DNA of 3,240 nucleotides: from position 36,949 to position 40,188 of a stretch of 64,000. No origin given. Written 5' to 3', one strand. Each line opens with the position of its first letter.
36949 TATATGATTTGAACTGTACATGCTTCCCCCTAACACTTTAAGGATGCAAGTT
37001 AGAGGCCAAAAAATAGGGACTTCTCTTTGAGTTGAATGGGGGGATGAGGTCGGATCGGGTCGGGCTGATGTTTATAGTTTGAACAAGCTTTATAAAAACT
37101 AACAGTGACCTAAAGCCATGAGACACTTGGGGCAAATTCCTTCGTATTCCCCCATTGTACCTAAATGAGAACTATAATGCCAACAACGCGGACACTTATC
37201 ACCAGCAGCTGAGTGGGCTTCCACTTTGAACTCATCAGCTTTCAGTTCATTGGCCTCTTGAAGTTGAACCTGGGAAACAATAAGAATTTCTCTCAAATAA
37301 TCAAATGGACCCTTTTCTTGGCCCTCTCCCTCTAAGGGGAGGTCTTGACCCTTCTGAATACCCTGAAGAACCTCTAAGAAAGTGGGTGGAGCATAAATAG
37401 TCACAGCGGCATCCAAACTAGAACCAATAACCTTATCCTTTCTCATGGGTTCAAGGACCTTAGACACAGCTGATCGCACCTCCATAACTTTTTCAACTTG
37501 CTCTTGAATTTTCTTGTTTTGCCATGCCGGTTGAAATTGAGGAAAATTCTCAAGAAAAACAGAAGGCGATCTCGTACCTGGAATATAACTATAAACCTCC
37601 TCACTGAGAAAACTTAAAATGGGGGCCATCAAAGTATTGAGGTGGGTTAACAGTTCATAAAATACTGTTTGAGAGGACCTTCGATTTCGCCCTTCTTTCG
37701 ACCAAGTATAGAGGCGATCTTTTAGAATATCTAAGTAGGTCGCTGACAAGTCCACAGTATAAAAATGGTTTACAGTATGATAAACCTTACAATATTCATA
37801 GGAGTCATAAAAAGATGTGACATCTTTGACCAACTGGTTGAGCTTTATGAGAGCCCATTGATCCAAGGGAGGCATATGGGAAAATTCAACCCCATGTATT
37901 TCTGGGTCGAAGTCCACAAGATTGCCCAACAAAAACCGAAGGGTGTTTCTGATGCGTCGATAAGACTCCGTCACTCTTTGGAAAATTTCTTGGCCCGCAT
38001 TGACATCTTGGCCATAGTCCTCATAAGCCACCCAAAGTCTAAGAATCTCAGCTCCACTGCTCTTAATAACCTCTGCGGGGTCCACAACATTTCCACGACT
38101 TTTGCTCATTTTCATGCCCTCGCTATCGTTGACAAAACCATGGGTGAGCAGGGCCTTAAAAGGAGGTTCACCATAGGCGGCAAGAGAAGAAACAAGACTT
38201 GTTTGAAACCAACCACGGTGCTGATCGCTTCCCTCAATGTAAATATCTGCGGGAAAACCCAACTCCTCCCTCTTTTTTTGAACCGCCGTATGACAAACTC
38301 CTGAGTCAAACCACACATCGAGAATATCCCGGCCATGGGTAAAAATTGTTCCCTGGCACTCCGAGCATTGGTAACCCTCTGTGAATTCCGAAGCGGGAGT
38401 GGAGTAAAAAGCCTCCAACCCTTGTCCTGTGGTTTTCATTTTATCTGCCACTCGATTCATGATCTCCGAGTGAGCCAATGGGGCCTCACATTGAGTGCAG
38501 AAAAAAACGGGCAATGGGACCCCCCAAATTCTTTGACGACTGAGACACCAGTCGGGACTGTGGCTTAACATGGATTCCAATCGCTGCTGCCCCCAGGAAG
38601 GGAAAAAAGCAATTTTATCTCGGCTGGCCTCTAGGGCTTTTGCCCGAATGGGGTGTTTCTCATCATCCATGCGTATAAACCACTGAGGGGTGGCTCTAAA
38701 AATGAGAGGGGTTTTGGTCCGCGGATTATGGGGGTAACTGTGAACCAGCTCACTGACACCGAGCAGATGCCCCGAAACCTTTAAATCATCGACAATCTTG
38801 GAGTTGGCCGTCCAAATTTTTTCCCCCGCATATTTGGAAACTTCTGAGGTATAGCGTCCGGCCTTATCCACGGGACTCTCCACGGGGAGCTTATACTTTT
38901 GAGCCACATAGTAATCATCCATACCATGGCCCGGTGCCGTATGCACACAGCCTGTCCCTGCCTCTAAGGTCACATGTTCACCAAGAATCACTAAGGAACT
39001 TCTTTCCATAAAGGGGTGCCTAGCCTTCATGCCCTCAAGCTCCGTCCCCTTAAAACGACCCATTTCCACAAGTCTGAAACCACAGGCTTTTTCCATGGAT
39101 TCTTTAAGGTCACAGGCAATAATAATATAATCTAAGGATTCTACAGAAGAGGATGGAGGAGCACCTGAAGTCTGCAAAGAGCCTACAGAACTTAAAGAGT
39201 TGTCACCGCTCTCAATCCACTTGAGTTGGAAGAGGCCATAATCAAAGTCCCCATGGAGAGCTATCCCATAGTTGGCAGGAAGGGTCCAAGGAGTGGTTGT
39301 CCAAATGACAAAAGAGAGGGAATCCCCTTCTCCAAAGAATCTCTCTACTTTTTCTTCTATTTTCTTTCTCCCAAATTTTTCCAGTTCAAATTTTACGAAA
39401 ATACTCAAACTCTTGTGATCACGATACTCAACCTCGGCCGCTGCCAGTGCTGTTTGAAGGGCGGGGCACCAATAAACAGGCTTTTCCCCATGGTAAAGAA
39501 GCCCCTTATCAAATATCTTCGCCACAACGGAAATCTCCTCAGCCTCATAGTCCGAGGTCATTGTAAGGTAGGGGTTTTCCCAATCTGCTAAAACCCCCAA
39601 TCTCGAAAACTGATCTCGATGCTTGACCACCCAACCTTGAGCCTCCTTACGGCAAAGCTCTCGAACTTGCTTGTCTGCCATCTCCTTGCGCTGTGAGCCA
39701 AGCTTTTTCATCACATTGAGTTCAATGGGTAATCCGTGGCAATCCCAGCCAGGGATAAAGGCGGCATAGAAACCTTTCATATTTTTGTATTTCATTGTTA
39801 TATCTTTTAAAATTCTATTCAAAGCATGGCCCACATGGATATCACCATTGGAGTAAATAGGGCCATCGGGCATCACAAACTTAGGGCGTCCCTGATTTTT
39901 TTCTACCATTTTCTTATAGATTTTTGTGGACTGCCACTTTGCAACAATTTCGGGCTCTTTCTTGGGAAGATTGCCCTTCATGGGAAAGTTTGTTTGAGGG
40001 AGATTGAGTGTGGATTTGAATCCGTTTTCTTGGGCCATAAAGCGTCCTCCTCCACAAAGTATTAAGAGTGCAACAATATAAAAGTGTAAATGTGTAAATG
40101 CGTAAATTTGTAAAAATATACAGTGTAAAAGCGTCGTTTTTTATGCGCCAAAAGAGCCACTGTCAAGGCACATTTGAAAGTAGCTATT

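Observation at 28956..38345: Apparently perfect 3 x 3130-bp tandem amplification of a vWA lipoprotein gene plus the 3' end of ileS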

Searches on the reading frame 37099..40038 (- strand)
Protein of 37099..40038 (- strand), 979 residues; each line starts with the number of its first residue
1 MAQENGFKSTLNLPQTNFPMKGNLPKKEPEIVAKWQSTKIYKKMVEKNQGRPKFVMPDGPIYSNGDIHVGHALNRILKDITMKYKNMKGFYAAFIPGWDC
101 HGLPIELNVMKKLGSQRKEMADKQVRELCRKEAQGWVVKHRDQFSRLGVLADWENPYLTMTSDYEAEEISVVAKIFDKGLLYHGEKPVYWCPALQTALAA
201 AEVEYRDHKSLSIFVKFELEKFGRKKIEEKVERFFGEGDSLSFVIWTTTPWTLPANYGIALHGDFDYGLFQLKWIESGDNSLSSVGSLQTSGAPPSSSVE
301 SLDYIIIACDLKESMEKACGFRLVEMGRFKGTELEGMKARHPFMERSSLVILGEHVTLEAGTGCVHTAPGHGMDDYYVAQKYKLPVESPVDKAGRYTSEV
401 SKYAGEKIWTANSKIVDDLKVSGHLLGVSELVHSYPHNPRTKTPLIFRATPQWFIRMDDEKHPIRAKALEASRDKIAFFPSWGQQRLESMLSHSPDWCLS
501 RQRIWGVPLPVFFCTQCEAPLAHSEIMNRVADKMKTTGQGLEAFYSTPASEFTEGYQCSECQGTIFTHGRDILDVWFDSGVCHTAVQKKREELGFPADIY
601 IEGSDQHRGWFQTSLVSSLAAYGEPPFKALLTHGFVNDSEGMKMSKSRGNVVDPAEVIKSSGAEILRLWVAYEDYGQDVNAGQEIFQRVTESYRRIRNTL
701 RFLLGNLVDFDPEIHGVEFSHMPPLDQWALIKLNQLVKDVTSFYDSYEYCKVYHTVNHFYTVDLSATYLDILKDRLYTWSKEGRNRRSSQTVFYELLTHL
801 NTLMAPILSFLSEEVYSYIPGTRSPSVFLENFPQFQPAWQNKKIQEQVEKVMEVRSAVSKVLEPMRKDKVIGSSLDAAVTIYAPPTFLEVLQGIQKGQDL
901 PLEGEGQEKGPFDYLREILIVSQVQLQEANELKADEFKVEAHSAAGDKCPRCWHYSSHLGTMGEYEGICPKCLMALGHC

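Call 6: search_protein_families(library=pfam, proteins=[window:37099-40038:-])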
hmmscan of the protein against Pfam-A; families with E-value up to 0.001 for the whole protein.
window:37099-40038:- (979 aa): 7 families
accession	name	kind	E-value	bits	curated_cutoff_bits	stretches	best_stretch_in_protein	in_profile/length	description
PF00133.28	tRNA-synt_1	-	5.1e-129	431.1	22.7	1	31-680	2-412/414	tRNA synthetases class I (I, L, M and V)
PF08264.19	Anticodon_1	-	7.2e-29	101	25.1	1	726-880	1-147/148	Anticodon-binding domain of tRNA ligase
PF09334.17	tRNA-synt_1g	-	1.4e-20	73.9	20.1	2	61-204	8-136/391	tRNA synthetases class I (M)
PF01406.26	tRNA-synt_1e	-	4.3e-09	36.6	27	1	590-689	201-299/301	tRNA synthetases class I (C) catalytic domain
PF13603.12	tRNA-synt_1_2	-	7.8e-08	32.5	25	1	334-422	84-174/185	Leucyl-tRNA synthetase, editing domain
PF06827.20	zf-FPG_IleRS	-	1.6e-06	28.2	21.3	1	946-972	1-27/30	Zinc finger found in FPG and IleRS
PF01921.24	tRNA-synt_1f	-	2.7e-05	23.7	27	1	631-699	270-338/360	tRNA synthetases class I (K)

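Call 7: search_protein_families(library=ncbifam, proteins=[window:37099-40038:-])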
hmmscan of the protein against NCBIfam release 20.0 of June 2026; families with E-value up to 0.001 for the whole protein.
window:37099-40038:- (979 aa): 16 families
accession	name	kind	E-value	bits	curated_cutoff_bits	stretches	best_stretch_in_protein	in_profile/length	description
TIGR00392.1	ileS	equivalog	2e-265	883.2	621.4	1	18-882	2-860/861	isoleucine--tRNA ligase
NF040702.1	ileS_w_GNAT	exception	2.8e-263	876.2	1999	2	296-975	439-1089/1100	isoleucine--tRNA ligase, N-acetyltransferase domain-containing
TIGR00422.1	valS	equivalog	6.6e-136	454.5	612.1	2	332-861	238-740/863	valine--tRNA ligase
NF009687.0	PRK13208.1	equivalog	5.8e-133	444.8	738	2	333-861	238-744/801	valine--tRNA ligase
NF004349.1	PRK05729.1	equivalog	3.9e-115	386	704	2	332-861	232-724/860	valine--tRNA ligase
NF000257.1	MupA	exception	8.8e-111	371.3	1900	2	303-854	246-793/1024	mupirocin-resistant isoleucine--tRNA ligase MupA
NF000258.1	MupB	exception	2.2e-103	346.9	1900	2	345-855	293-796/1033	mupirocin-resistant isoleucine--tRNA ligase MupB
NF011492.0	PRK14900.1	equivalog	6.4e-82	275.9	1783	2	332-834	247-727/1044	valine--tRNA ligase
NF000540.1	alt_ValS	exception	2.6e-71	240.7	900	3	398-869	332-784/827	valine--tRNA ligase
NF008957.0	PRK12300.1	subfamily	2.7e-47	161.3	677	2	394-867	389-825/946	leucine--tRNA ligase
TIGR00395.1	leuS_arch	equivalog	6e-40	137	648.5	2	394-860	387-815/938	leucine--tRNA ligase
TIGR00396.1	leuS_bact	equivalog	7.7e-39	133.5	548.4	4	30-204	5-168/843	leucine--tRNA ligase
TIGR00398.1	metG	equivalog_domain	9.4e-32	110.4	336.35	2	619-819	304-501/530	methionine--tRNA ligase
NF008900.0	PRK12267.1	equivalog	1.5e-19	70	598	2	619-815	276-472/648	methionine--tRNA ligase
NF001100.0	PRK00133.1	equivalog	4.8e-19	68.3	587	2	62-127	15-79/676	methionine--tRNA ligase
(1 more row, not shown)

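Call 11: find_encoding_contigs(protein=window:37099-40038:-, flank=10000, max_places=10)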
Protein window:37099-40038:- (979 aa): no gene with exactly this product is on record in the collection.

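Call 25: list_cluster_members(proteins=[P0073, window:37099-40038:-])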
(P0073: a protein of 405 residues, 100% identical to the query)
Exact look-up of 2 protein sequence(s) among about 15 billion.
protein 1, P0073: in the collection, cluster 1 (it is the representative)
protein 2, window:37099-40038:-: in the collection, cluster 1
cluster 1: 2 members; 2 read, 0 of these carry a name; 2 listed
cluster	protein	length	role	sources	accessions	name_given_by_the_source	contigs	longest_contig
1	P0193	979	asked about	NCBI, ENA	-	-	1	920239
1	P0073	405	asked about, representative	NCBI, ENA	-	-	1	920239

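Call 47: find_homologous_proteins(query=window:37099-40038:-, max_evalue=1e-150)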
Query window:37099-40038:- (979 aa): 7963 proteins with E <= 1e-150 among 8000 candidates; the best 120 are listed.
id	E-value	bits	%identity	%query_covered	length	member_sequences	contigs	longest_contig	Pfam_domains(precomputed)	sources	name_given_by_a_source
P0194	0.0e+0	1619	69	100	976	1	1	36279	PF09334.18,PF01406.26,PF08264.20,PF13603.13,PF01921.25,PF00133.29,PF06827.21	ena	-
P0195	0.0e+0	1557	68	100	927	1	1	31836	PF09334.18,PF01406.26,PF08264.20,PF13603.13,PF01921.25,PF00133.29,PF06827.21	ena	-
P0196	0.0e+0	1530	68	100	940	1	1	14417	PF09334.18,PF01406.26,PF08264.20,PF13603.13,PF01921.25,PF00133.29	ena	-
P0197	0.0e+0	1522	67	100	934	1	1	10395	PF09334.18,PF01406.26,PF08264.20,PF13603.13,PF01921.25,PF00133.29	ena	-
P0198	0.0e+0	1426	64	99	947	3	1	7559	PF09334.18,PF01406.26,PF08264.20,PF01921.25,PF00133.29,PF06827.21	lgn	-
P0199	0.0e+0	1367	64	94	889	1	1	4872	PF09334.18,PF01406.26,PF08264.20,PF13603.13,PF01921.25,PF00133.29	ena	-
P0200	0.0e+0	1338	60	100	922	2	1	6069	PF09334.18,PF01406.26,PF08264.20,PF13603.13,PF01921.25,PF00133.29,PF06827.21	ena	-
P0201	0.0e+0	1323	60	99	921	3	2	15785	PF09334.18,PF01406.26,PF08264.20,PF13603.13,PF01921.25,PF00133.29,PF06827.21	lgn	-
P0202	0.0e+0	1323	59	99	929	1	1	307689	PF09334.18,PF01406.26,PF08264.20,PF01921.25,PF00133.29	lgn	-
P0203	0.0e+0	1319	58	99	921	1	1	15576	PF09334.18,PF01406.26,PF08264.20,PF13603.13,PF01921.25,PF00133.29,PF06827.21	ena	-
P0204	0.0e+0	1315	60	99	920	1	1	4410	PF09334.18,PF01406.26,PF08264.20,PF00133.29,PF06827.21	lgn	-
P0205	0.0e+0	1313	58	99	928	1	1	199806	PF09334.18,PF01406.26,PF08264.20,PF01921.25,PF00133.29,PF06827.21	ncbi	-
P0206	0.0e+0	1310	59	99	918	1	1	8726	PF09334.18,PF01406.26,PF08264.20,PF13603.13,PF01921.25,PF00133.29,PF06827.21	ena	-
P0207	0.0e+0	1302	59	99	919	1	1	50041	PF09334.18,PF01406.26,PF08264.20,PF13603.13,PF01921.25,PF00133.29,PF06827.21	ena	-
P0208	0.0e+0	1300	57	99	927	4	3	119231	PF09334.18,PF01406.26,PF08264.20,PF01921.25,PF00133.29,PF06827.21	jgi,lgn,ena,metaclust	metaclust:\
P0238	0.0e+0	1247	56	99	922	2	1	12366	PF09334.18,PF01406.26,PF08264.20,PF13603.13,PF00133.29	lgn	-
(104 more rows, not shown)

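Call 56: find_encoding_contigs(protein=P0194, flank=10000, max_places=4)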
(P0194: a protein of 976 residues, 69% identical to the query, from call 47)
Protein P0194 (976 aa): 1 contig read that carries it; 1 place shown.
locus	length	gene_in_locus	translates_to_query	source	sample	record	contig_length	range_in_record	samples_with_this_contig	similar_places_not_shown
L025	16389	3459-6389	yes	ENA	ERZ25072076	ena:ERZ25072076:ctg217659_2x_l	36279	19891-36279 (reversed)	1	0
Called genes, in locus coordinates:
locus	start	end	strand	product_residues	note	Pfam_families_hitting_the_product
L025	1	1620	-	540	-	?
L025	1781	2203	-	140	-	PF01610:DDE_Tnp_ISL3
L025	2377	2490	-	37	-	-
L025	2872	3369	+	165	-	-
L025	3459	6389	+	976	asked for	PF00133:tRNA-synt_1, PF01921:tRNA-synt_1f (faint), PF09334:tRNA-synt_1g, PF13603:tRNA-synt_1_2, PF01406:tRNA-synt_1e (weak), PF09334:tRNA-synt_1g (weak), PF08264:Anticodon_1, PF06827:zf-FPG_IleRS (weak)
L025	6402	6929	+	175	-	PF01252:Peptidase_A8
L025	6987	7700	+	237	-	PF01790:LGT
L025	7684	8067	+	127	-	PF01610:DDE_Tnp_ISL3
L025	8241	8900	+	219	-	-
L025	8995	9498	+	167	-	-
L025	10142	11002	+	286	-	-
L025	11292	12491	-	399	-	PF07075:NamZ_N, PF20732:NamZ_C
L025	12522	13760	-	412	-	PF02812:ELFV_dehydrog_N, PF00208:ELFV_dehydrog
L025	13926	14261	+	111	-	PF11969:DcpS_C, PF01230:HIT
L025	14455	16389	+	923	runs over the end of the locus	PF07715:Plug, PF00593:TonB_dep_Rec_b-barrel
